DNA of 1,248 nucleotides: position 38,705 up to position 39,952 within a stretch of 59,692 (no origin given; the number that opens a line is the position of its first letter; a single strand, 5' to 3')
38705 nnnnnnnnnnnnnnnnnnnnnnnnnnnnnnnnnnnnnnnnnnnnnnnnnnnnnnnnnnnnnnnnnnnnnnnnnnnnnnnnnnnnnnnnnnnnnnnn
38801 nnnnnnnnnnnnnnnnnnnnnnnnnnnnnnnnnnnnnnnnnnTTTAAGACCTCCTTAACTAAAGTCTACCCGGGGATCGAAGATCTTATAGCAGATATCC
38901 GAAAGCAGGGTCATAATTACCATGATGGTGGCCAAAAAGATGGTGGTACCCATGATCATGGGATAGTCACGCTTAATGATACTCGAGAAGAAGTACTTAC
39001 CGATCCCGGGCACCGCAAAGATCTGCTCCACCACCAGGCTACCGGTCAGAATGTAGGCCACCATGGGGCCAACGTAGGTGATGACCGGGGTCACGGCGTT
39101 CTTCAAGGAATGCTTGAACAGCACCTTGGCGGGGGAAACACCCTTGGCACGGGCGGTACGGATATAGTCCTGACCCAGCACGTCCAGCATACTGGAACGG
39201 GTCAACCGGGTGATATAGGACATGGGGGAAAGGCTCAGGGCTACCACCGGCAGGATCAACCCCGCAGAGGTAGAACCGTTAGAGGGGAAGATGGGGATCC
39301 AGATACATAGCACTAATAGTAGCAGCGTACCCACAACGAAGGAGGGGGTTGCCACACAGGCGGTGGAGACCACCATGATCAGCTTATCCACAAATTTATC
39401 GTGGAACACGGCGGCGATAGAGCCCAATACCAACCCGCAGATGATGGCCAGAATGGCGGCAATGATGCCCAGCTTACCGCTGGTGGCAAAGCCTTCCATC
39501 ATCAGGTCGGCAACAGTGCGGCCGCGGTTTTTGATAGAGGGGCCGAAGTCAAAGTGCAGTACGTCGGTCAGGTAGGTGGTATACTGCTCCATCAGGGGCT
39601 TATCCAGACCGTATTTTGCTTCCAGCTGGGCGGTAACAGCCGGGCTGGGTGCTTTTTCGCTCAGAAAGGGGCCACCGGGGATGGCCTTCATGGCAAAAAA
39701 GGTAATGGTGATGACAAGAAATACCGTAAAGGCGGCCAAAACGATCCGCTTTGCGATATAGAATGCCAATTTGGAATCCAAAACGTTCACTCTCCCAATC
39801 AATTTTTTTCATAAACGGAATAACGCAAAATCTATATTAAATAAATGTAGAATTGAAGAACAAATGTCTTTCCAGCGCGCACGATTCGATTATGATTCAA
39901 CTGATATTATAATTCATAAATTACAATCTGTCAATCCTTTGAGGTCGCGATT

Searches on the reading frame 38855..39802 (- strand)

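Call 41: search_protein_families(library=pfam, proteins=[window:38855-39802:-], max_evalue=0.00001)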
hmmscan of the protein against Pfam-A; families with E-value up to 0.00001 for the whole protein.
window:38855-39802:- (315 aa): 2 families
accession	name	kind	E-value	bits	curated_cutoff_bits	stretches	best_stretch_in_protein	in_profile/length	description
PF00528.27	BPD_transp_1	-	2.8e-40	138.4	26.4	1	123-312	1-182/184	Binding-protein-dependent transport system inner membrane component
PF19300.4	BPD_transp_1_N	-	6.2e-07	30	23.8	1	15-82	4-73/114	Binding-prot-dependent transport system membrane comp, N-term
